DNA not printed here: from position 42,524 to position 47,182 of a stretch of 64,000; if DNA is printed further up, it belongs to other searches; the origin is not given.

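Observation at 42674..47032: A single 1452-aa polypeptide combines at least three glycosyltransferase modules and a coiled coil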

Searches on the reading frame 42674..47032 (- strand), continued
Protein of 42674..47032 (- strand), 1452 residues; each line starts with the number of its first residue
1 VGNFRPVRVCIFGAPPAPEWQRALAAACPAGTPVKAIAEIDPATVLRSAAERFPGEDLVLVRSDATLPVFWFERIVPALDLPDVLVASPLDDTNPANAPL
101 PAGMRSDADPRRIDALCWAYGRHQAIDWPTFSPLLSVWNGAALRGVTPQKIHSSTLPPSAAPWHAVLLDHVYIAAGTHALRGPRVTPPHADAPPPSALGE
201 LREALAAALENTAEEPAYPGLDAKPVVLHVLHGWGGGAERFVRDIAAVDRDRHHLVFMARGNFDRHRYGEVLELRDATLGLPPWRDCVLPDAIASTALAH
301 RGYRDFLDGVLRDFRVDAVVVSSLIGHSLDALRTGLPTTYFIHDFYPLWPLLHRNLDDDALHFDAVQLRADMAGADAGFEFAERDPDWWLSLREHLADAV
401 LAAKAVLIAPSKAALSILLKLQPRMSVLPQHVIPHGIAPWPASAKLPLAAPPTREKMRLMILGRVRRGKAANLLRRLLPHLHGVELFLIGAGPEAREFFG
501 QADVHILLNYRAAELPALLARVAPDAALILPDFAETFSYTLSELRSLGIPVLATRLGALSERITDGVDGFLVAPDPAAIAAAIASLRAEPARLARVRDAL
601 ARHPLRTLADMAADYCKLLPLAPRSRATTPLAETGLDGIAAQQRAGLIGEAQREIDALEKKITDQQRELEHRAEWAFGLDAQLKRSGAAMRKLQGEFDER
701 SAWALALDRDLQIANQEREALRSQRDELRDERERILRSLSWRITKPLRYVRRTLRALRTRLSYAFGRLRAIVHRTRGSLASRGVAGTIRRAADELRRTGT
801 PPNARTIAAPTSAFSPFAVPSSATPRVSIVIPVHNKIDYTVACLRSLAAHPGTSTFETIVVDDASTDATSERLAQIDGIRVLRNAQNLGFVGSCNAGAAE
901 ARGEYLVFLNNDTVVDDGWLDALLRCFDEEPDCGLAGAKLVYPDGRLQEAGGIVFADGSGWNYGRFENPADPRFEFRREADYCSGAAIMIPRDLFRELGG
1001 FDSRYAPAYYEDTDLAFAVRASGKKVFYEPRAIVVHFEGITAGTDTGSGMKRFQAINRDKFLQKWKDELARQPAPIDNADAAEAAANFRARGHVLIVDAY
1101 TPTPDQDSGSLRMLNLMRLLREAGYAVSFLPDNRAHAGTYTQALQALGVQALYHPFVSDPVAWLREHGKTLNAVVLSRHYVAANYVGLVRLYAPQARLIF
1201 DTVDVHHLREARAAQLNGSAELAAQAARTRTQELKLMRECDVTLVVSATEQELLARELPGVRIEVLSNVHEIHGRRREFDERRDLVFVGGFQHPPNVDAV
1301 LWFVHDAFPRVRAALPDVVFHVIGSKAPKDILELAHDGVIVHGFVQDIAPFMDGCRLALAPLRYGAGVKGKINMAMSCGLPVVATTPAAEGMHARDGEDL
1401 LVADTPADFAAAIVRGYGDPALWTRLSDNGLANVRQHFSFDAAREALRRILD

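Call 79: find_homologous_proteins(query=L073:10034-12163:+, max_evalue=1e-100)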
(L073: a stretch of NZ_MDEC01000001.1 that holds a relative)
Query L073:10034-12163:+ (709 aa): 5380 proteins with E <= 1e-100 among 8000 candidates; the best 120 are listed.
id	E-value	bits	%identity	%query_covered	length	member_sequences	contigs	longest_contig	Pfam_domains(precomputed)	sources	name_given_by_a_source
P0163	0.0e+0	1552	97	99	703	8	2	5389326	PF13641.13,PF13524.13,PF00535.33,PF13692.13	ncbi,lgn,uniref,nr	ncbi:glycosyltransferase [Xanthomonas axonopodis pv. poinsettiicola]|uniref:glycosyltransferase n=1 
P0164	0.0e+0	1484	93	99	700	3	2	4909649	PF10111.15,PF13641.13,PF13524.13,PF00535.33,PF13692.13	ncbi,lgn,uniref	ncbi:glycosyltransferase [Xanthomonas sp. NCPPB 1325]|uniref:glycosyltransferase n=1 Tax=Xanthomonas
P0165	0.0e+0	1467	92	99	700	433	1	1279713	PF13632.13,PF10111.15,PF13641.13,PF13524.13,PF00535.33,PF13692.13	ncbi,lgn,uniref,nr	ncbi:GT2 family glycosyltransferase [Xanthomonas arboricola]|uniref:glycosyltransferase n=1 Tax=Xant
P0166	0.0e+0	1462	91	99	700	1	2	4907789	PF10111.15,PF13641.13,PF13524.13,PF00535.33,PF13692.13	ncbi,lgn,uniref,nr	ncbi:glycosyltransferase [Xanthomonas oryzae]|uniref:glycosyltransferase n=1 Tax=Xanthomonas oryzae 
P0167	0.0e+0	1462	92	99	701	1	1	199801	PF10111.15,PF13641.13,PF13524.13,PF00535.33,PF13692.13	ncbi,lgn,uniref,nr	ncbi:glycosyltransferase [Xanthomonas nasturtii]|uniref:glycosyltransferase n=1 Tax=Xanthomonas nast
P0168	0.0e+0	1461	91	99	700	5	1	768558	PF10111.15,PF13641.13,PF13524.13,PF00535.33,PF13692.13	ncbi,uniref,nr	ncbi:glycosyltransferase [Xanthomonas sp. BRIP62411]|uniref:glycosyltransferase n=1 Tax=Xanthomonas 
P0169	0.0e+0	1461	91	99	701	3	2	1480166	PF10111.15,PF13641.13,PF13524.13,PF00535.33,PF13692.13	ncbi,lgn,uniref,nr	ncbi:glycosyltransferase [Xanthomonas vesicatoria]|uniref:glycosyltransferase n=1 Tax=Xanthomonas ve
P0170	0.0e+0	1458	91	99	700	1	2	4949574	PF10111.15,PF13641.13,PF13524.13,PF00535.33,PF13692.13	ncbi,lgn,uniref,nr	ncbi:glycosyltransferase [Xanthomonas oryzae]|uniref:Glycosyltransferase n=1 Tax=Xanthomonas oryzae 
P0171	0.0e+0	1457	91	99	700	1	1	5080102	PF10111.15,PF13641.13,PF13524.13,PF00535.33,PF13692.13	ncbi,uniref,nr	ncbi:glycosyltransferase [Xanthomonas oryzae]|uniref:glycosyltransferase n=1 Tax=Xanthomonas oryzae 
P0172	0.0e+0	1457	91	99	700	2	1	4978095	PF10111.15,PF13641.13,PF13524.13,PF00535.33,PF13692.13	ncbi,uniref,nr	ncbi:glycosyltransferase [Xanthomonas oryzae pv. oryzae]|uniref:glycosyltransferase n=1 Tax=Xanthomo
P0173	0.0e+0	1455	91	99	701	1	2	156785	PF10111.15,PF13641.13,PF13524.13,PF00535.33,PF13692.13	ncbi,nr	ncbi:glycosyltransferase [Xanthomonas pisi]|nr:glycosyltransferase [Xanthomonas pisi] KLD71970.1 gly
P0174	0.0e+0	1451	90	99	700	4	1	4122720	PF10111.15,PF13641.13,PF13524.13,PF00535.33,PF13692.13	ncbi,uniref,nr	ncbi:glycosyltransferase [Xanthomonas fragariae]|uniref:glycosyltransferase n=1 Tax=Xanthomonas frag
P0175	0.0e+0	1446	91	99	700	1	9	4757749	PF10111.15,PF13641.13,PF13524.13,PF00535.33,PF13692.13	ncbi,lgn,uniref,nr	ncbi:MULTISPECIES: glycosyltransferase [Xanthomonas]|uniref:Glycosyl transferase n=1 Tax=Xanthomonas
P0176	0.0e+0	1445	91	99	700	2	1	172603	PF13641.13,PF13524.13,PF00535.33,PF13692.13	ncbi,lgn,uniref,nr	ncbi:glycosyltransferase [Xanthomonas dyei]|uniref:glycosyltransferase n=1 Tax=Xanthomonas dyei TaxI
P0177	0.0e+0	1441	90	99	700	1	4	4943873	PF10111.15,PF13641.13,PF00535.33,PF13692.13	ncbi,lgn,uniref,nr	ncbi:glycosyltransferase [Xanthomonas campestris pv. raphani]|uniref:glycosyltransferase n=1 Tax=Xan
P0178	0.0e+0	1440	90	99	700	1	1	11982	PF13641.13,PF00535.33,PF13692.13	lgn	-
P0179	0.0e+0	1440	90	99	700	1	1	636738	PF10111.15,PF13641.13,PF00535.33,PF13692.13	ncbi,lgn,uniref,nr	ncbi:glycosyltransferase [Xanthomonas campestris pv. raphani]|uniref:glycosyltransferase n=1 Tax=Xan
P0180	0.0e+0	1440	90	99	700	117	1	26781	PF10111.15,PF13641.13,PF00535.33,PF13692.13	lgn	-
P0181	0.0e+0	1440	90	99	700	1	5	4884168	PF10111.15,PF13641.13,PF00535.33,PF13692.13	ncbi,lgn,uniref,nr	ncbi:glycosyltransferase [Xanthomonas campestris pv. raphani]|uniref:glycosyltransferase n=1 Tax=Xan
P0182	0.0e+0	1439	90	99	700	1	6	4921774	PF10111.15,PF13641.13,PF00535.33,PF13692.13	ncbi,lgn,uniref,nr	ncbi:glycosyltransferase [Xanthomonas campestris]|uniref:glycosyltransferase n=1 Tax=Xanthomonas cam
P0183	0.0e+0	1439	90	99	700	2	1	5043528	PF10111.15,PF13641.13,PF00535.33,PF13692.13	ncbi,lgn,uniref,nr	ncbi:glycosyltransferase [Xanthomonas campestris pv. incanae]|uniref:glycosyltransferase n=1 Tax=Xan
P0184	0.0e+0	1438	90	99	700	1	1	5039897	PF13641.13,PF00535.33,PF13692.13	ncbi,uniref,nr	ncbi:glycosyltransferase [Xanthomonas campestris]|uniref:glycosyltransferase n=1 Tax=Xanthomonas cam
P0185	0.0e+0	1437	90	98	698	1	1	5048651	PF13641.13,PF00535.33,PF13692.13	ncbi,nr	ncbi:glycosyl transferase family protein [Xanthomonas campestris pv. campestris]|nr:glycosyl transfe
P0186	0.0e+0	1431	89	99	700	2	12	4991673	PF13641.13,PF00535.33,PF13692.13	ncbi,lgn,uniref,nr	ncbi:glycosyltransferase [Xanthomonas campestris]|uniref:glycosyltransferase n=1 Tax=Xanthomonas cam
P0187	0.0e+0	1430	89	99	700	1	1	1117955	PF10111.15,PF13641.13,PF00535.33,PF13692.13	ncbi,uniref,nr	ncbi:glycosyltransferase [Xanthomonas campestris]|uniref:glycosyltransferase n=1 Tax=Xanthomonas cam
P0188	0.0e+0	1429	89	99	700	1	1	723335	PF10111.15,PF13641.13,PF00535.33,PF13692.13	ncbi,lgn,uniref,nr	ncbi:GT2 family glycosyltransferase/glycosyltransferase involved in cell wall biosynthesis [Xanthomo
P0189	0.0e+0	1416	90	99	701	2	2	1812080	PF13641.13,PF13524.13,PF00535.33,PF13692.13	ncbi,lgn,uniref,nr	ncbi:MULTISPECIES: glycosyltransferase [unclassified Xanthomonas]|uniref:glycosyltransferase n=1 Tax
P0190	0.0e+0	1401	91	95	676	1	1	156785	PF10111.15,PF13641.13,PF13524.13,PF00535.33,PF13692.13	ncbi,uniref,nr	ncbi:glycosyl transferase [Xanthomonas pisi]|uniref:Glycosyl transferase n=2 Tax=Xanthomonas pisi Ta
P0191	0.0e+0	1390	88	98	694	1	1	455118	PF10111.15,PF13641.13,PF13524.13,PF00535.33,PF13692.13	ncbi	-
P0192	0.0e+0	1389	88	99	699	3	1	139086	PF10111.15,PF13641.13,PF13524.13,PF00535.33,PF13692.13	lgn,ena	-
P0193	0.0e+0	1387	89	95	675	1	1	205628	PF10111.15,PF13641.13,PF00535.33,PF13692.13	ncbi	ncbi:glycosyltransferase [Xanthomonas campestris pv. raphani]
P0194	0.0e+0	1387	88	99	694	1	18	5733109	PF10111.15,PF13641.13,PF13524.13,PF00535.33,PF13692.13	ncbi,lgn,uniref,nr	ncbi:glycosyltransferase [Xanthomonas hortorum]|uniref:Glycosyltransferase n=1 Tax=Xanthomonas horto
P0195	0.0e+0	1386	89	95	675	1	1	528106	PF10111.15,PF13641.13,PF00535.33,PF13692.13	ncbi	ncbi:glycosyltransferase [Xanthomonas campestris pv. raphani]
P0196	0.0e+0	1382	89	95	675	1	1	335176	PF13641.13,PF00535.33,PF13692.13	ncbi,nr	ncbi:glycosyltransferase [Xanthomonas campestris pv. raphani]|nr:glycosyltransferase [Xanthomonas ca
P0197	0.0e+0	1381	89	95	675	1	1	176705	PF10111.15,PF13641.13,PF00535.33,PF13692.13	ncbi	ncbi:glycosyltransferase [Xanthomonas campestris pv. campestris]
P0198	0.0e+0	1381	88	99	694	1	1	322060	PF10111.15,PF13641.13,PF13524.13,PF00535.33,PF13692.13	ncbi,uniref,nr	ncbi:glycosyl transferase [Xanthomonas axonopodis pv. melhusii]|uniref:Glycosyl transferase n=1 Tax=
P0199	0.0e+0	1381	88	99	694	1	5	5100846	PF10111.15,PF13641.13,PF13524.13,PF00535.33,PF13692.13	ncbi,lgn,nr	ncbi:glycosyltransferase [Xanthomonas campestris pv. olitorii]|nr:glycosyltransferase [Xanthomonas c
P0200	0.0e+0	1379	88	99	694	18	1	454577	PF13641.13,PF13524.13,PF00535.33,PF13692.13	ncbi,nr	ncbi:glycosyl transferase [Xanthomonas campestris pv. vitiswoodrowii]|nr:glycosyl transferase [Xanth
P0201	0.0e+0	1377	89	95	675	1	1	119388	PF13641.13,PF00535.33,PF13692.13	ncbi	ncbi:glycosyltransferase [Xanthomonas campestris pv. raphani]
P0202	0.0e+0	1374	88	98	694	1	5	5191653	PF10111.15,PF13641.13,PF13524.13,PF00535.33,PF13692.13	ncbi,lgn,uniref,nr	ncbi:glycosyltransferase [Xanthomonas citri]|uniref:glycosyltransferase n=1 Tax=Xanthomonas citri Ta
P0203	0.0e+0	1373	88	99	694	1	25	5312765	PF10111.15,PF13641.13,PF13524.13,PF00535.33,PF13692.13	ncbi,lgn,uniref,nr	ncbi:glycosyl transferase [Xanthomonas citri pv. fuscans]|uniref:Glycosyl transferase n=1 Tax=Xantho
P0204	0.0e+0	1372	88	98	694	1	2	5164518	PF10111.15,PF13641.13,PF13524.13,PF00535.33,PF13692.13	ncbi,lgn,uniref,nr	ncbi:glycosyltransferase [Xanthomonas citri]|uniref:glycosyltransferase n=1 Tax=Xanthomonas citri Ta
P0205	0.0e+0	1371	88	99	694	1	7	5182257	PF10111.15,PF13641.13,PF13524.13,PF00535.33,PF13692.13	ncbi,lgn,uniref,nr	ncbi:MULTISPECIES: glycosyltransferase [Xanthomonas]|uniref:glycosyltransferase n=1 Tax=Xanthomonas 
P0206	0.0e+0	1371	88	98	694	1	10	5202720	PF10111.15,PF13641.13,PF13524.13,PF00535.33,PF13692.13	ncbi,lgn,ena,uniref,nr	ncbi:glycosyltransferase [Xanthomonas citri]|uniref:glycosyltransferase n=1 Tax=Xanthomonas citri Ta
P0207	0.0e+0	1371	88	99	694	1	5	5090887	PF10111.15,PF13641.13,PF13524.13,PF00535.33,PF13692.13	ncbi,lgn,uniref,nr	ncbi:glycosyltransferase [Xanthomonas citri]|uniref:glycosyltransferase n=1 Tax=Xanthomonas citri Ta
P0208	0.0e+0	1369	87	98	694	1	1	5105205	PF10111.15,PF13641.13,PF13524.13,PF00535.33,PF13692.13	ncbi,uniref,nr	ncbi:glycosyltransferase [Xanthomonas citri]|uniref:glycosyltransferase n=1 Tax=Xanthomonas citri Ta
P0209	0.0e+0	1368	87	99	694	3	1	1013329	PF10111.15,PF13641.13,PF13524.13,PF00535.33,PF13692.13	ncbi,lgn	ncbi:glycosyltransferase [Xanthomonas citri]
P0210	0.0e+0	1368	87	98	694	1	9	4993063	PF10111.15,PF13641.13,PF13524.13,PF00535.33,PF13692.13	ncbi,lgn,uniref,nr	ncbi:glycosyltransferase [Xanthomonas citri]|uniref:glycosyltransferase n=1 Tax=Xanthomonas citri Ta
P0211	0.0e+0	1368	87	99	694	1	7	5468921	PF10111.15,PF13641.13,PF13524.13,PF00535.33,PF13692.13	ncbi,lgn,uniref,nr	ncbi:glycosyl transferase [Xanthomonas citri pv. fuscans CFBP 6996]|uniref:glycosyltransferase n=1 T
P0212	0.0e+0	1368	87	98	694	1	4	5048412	PF10111.15,PF13641.13,PF13524.13,PF00535.33,PF13692.13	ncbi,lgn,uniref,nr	ncbi:glycosyltransferase [Xanthomonas campestris pv. merremiae]|uniref:glycosyltransferase n=1 Tax=X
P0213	0.0e+0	1368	87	98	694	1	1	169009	PF10111.15,PF13641.13,PF13524.13,PF00535.33,PF13692.13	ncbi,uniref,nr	ncbi:glycosyltransferase [Xanthomonas citri pv. anacardii]|uniref:glycosyltransferase n=1 Tax=Xantho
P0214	0.0e+0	1366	87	98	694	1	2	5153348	PF10111.15,PF13641.13,PF13524.13,PF00535.33,PF13692.13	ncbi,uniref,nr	ncbi:glycosyltransferase [Xanthomonas citri]|uniref:glycosyltransferase n=1 Tax=Xanthomonas citri Ta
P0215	0.0e+0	1365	87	99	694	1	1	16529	PF10111.15,PF13641.13,PF13524.13,PF00535.33,PF13692.13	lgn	-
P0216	0.0e+0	1364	87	98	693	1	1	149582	PF10111.15,PF13641.13,PF13524.13,PF00535.33,PF13692.13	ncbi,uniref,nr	ncbi:glycosyltransferase [Xanthomonas citri pv. anacardii]|uniref:glycosyltransferase n=1 Tax=Xantho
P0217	0.0e+0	1363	87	98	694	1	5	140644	PF10111.15,PF13641.13,PF13524.13,PF00535.33,PF13692.13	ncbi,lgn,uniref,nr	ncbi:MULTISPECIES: glycosyltransferase [Xanthomonas]|uniref:glycosyltransferase n=1 Tax=Xanthomonas 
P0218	0.0e+0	1362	87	99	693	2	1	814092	PF10111.15,PF13641.13,PF13524.13,PF00535.33,PF13692.13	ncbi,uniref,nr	ncbi:glycosyltransferase [Xanthomonas sp. BRIP62415]|uniref:glycosyltransferase n=1 Tax=Xanthomonas 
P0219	0.0e+0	1353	86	99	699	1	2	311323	PF13641.13,PF00535.33,PF13692.13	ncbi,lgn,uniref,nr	ncbi:glycosyltransferase [Xanthomonas campestris pv. campestris]|uniref:glycosyltransferase n=1 Tax=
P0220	0.0e+0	1353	85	99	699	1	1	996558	PF13641.13,PF00535.33,PF13692.13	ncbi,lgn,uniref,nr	ncbi:glycosyltransferase [Xanthomonas campestris]|uniref:glycosyltransferase n=1 Tax=Xanthomonas cam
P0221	0.0e+0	1351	85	99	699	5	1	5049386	PF10111.15,PF13641.13,PF00535.33,PF13692.13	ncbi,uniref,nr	ncbi:glycosyltransferase [Xanthomonas campestris]|uniref:glycosyltransferase n=1 Tax=Xanthomonas cam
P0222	0.0e+0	1351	85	99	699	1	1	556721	PF13641.13,PF00535.33,PF13692.13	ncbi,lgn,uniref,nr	ncbi:glycosyltransferase [Xanthomonas campestris]|uniref:glycosyltransferase n=1 Tax=Xanthomonas cam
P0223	0.0e+0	1350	85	99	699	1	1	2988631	PF13641.13,PF00535.33,PF13692.13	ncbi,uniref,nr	ncbi:glycosyltransferase [Xanthomonas campestris]|uniref:glycosyltransferase n=1 Tax=Xanthomonas cam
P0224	0.0e+0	1348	87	95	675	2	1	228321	PF13632.13,PF13641.13,PF13524.13,PF00535.33,PF13692.13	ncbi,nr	ncbi:glycosyl transferase [Xanthomonas maliensis]|nr:glycosyl transferase [Xanthomonas maliensis]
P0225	0.0e+0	1317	91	90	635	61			PF10111.15,PF13641.13,PF13524.13,PF00535.33,PF13692.13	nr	nr:glycosyltransferase [Xanthomonas oryzae]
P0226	0.0e+0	1222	76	98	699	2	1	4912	PF13641.13,PF00535.33,PF13692.13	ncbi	ncbi:glycosyltransferase [Xanthomonas sp. Kuri4-1]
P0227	0.0e+0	1198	75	98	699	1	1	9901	PF13641.13,PF00535.33,PF13692.13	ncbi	-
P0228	0.0e+0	1194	74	99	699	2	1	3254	PF10111.15,PF13641.13,PF00534.27,PF00535.33,PF13692.13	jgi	jgi:GT2 family glycosyltransferase/glycosyltransferase involved in cell wall biosynthesis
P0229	0.0e+0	1191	74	99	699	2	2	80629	PF10111.15,PF13641.13,PF13524.13,PF00535.33,PF13692.13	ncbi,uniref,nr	ncbi:glycosyltransferase [Flavobacterium sp. MXW15]|uniref:Glycosyltransferase n=1 Tax=Xanthomonas c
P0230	0.0e+0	1190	75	98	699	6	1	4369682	PF10111.15,PF13641.13,PF00535.33,PF13692.13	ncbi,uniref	ncbi:glycosyltransferase [[Pseudomonas] boreopolis]|uniref:glycosyltransferase n=1 Tax=Xanthomonas b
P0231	0.0e+0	1189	75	98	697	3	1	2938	PF13632.13,PF10111.15,PF13641.13,PF00535.33,PF13692.13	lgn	-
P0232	0.0e+0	1189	74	98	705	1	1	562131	PF13641.13,PF00535.33,PF13692.13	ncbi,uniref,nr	ncbi:glycosyltransferase [Stenotrophomonas sp. VV52]|uniref:glycosyltransferase n=1 Tax=Stenotrophom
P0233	0.0e+0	1186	74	98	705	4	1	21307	PF13641.13,PF00535.33,PF13692.13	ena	-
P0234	0.0e+0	1186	74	98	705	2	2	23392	PF13641.13,PF00535.33,PF13692.13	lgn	-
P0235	0.0e+0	1185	74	98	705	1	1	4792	PF13641.13,PF00535.33,PF13692.13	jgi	-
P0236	0.0e+0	1178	73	98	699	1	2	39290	PF13641.13,PF00535.33,PF13692.13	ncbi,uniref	ncbi:MAG: glycosyltransferase [Stenotrophomonas sp.]|uniref:glycosyltransferase n=1 Tax=Stenotrophom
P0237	0.0e+0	1177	73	98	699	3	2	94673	PF10111.15,PF13641.13,PF13524.13,PF00535.33,PF13692.13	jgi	jgi:GT2 family glycosyltransferase/glycosyltransferase involved in cell wall biosynthesis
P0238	0.0e+0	1176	73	98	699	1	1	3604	PF10111.15,PF13641.13,PF13524.13,PF00535.33,PF13692.13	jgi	jgi:GT2 family glycosyltransferase/glycosyltransferase involved in cell wall biosynthesis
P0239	0.0e+0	1175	73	98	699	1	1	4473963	PF13632.13,PF10111.15,PF13641.13,PF00535.33,PF13692.13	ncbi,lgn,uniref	ncbi:glycosyltransferase [Stenotrophomonas sp. LGBM10]|uniref:glycosyltransferase n=1 Tax=Stenotroph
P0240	0.0e+0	1174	74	98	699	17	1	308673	PF13641.13,PF13524.13,PF00535.33,PF13692.13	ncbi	-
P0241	0.0e+0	1172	73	98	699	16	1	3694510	PF13641.13,PF00535.33,PF13692.13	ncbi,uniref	ncbi:glycosyltransferase [Stenotrophomonas sp. AB1(2024)]|uniref:glycosyltransferase n=1 Tax=Stenotr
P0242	0.0e+0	1171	74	99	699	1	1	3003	PF13641.13,PF13524.13,PF00535.33,PF13692.13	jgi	jgi:GT2 family glycosyltransferase/glycosyltransferase involved in cell wall biosynthesis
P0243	0.0e+0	1171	73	98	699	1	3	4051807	PF13641.13,PF13524.13,PF00535.33,PF13692.13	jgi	jgi:GT2 family glycosyltransferase/glycosyltransferase involved in cell wall biosynthesis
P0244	0.0e+0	1171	73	98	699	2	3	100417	PF10111.15,PF13641.13,PF00535.33,PF13692.13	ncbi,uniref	ncbi:glycosyltransferase [Stenotrophomonas sp. NPDC077464]|uniref:glycosyltransferase n=1 Tax=unclas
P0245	0.0e+0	1171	74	98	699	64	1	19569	PF13641.13,PF13524.13,PF00535.33,PF13692.13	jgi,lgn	-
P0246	0.0e+0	1169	73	98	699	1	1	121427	PF13641.13,PF00535.33,PF13692.13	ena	-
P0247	0.0e+0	1169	73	98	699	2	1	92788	PF10111.15,PF13641.13,PF13524.13,PF00535.33,PF13692.13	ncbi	ncbi:MAG: glycosyltransferase [Stenotrophomonas sp.]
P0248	0.0e+0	1169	73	98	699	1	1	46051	PF13632.13,PF10111.15,PF13641.13,PF00535.33,PF13692.13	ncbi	ncbi:MAG: glycosyltransferase [Pseudomonas sp.]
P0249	0.0e+0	1169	73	98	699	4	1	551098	PF10111.15,PF13641.13,PF13524.13,PF00535.33,PF13692.13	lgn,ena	-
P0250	0.0e+0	1168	73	98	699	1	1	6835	PF13641.13,PF00535.33,PF13692.13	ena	-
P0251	0.0e+0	1168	73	99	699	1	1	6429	PF13712.13,PF13632.13,PF10111.15,PF13641.13,PF13524.13,PF00535.33,PF13692.13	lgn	-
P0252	0.0e+0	1168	73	98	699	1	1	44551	PF13641.13,PF13524.13,PF00535.33,PF13692.13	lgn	-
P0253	0.0e+0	1168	74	99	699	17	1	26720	PF13632.13,PF13641.13,PF13524.13,PF00535.33,PF13692.13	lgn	-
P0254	0.0e+0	1168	74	99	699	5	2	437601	PF13641.13,PF13524.13,PF00535.33,PF13692.13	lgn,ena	-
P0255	0.0e+0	1167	73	98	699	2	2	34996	PF13641.13,PF13524.13,PF00535.33,PF13692.13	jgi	jgi:GT2 family glycosyltransferase/glycosyltransferase involved in cell wall biosynthesis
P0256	0.0e+0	1167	73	98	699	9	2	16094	PF13641.13,PF00535.33,PF13692.13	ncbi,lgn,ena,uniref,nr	ncbi:glycosyltransferase [uncultured Stenotrophomonas sp.]|uniref:glycosyltransferase n=1 Tax=uncult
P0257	0.0e+0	1167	73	98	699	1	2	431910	PF13641.13,PF00535.33,PF13692.13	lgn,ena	-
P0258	0.0e+0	1166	73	98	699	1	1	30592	PF13641.13,PF00535.33,PF13692.13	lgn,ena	-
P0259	0.0e+0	1166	73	98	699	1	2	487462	PF13641.13,PF00535.33,PF13692.13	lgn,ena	-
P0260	0.0e+0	1164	72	98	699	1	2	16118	PF13641.13,PF00535.33,PF13692.13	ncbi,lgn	-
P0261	0.0e+0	1163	72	98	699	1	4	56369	PF13641.13,PF00535.33,PF13692.13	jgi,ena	-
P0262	0.0e+0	1162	72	98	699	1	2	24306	PF13641.13,PF00535.33,PF13692.13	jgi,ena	-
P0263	0.0e+0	1161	73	98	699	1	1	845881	PF13641.13,PF00535.33,PF13692.13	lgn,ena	-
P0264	0.0e+0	1161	90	80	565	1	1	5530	PF13641.13,PF13524.13,PF00535.33,PF13692.13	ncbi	ncbi:glycosyltransferase, partial [Xanthomonas fragariae]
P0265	0.0e+0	1159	72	98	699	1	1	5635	PF10111.15,PF13641.13,PF00535.33,PF13692.13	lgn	-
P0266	0.0e+0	1157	72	98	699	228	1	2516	PF13641.13,PF13524.13,PF00535.33,PF13692.13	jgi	-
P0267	0.0e+0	1156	72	98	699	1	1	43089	PF13641.13,PF13524.13,PF00535.33,PF13692.13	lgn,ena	-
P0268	0.0e+0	1155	72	98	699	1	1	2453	PF13641.13,PF13524.13,PF00535.33,PF13692.13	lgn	-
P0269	0.0e+0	1154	71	98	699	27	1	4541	PF13641.13,PF00534.27,PF00535.33,PF13692.13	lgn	-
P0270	0.0e+0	1154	72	98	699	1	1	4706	PF13641.13,PF00535.33,PF13692.13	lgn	-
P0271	0.0e+0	1154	72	99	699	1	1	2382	PF13641.13,PF00535.33,PF13692.13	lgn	-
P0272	0.0e+0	1154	72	98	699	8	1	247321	PF10111.15,PF13641.13,PF00535.33,PF13692.13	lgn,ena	-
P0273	0.0e+0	1152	71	99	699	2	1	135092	PF10111.15,PF13641.13,PF00535.33,PF13692.13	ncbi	-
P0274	0.0e+0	1152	72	99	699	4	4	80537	PF10111.15,PF13641.13,PF00535.33,PF13692.13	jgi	jgi:GT2 family glycosyltransferase/glycosyltransferase involved in cell wall biosynthesis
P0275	0.0e+0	1152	72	98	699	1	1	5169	PF10111.15,PF13641.13,PF13524.13,PF00535.33,PF13692.13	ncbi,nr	ncbi:MAG: glycosyltransferase [Stenotrophomonas sp.]|nr:glycosyltransferase [Stenotrophomonas sp.]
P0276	0.0e+0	1151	73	98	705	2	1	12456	PF10111.15,PF13641.13,PF13524.13,PF00535.33,PF13692.13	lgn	-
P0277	0.0e+0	1151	72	98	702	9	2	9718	PF13641.13,PF13524.13,PF00535.33,PF13692.13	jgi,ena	-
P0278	0.0e+0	1150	72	98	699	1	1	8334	PF10111.15,PF13641.13,PF13524.13,PF00535.33,PF13692.13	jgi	jgi:GT2 family glycosyltransferase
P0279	0.0e+0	1148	72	98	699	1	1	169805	PF10111.15,PF13641.13,PF00535.33,PF13692.13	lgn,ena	-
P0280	0.0e+0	1148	72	98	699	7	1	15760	PF13641.13,PF13524.13,PF00535.33,PF13692.13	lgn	-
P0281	0.0e+0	1147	72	98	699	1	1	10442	PF10111.15,PF13641.13,PF13524.13,PF00535.33,PF13692.13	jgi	jgi:GT2 family glycosyltransferase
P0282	0.0e+0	1144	72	99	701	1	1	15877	PF13641.13,PF13524.13,PF00535.33,PF13692.13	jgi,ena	-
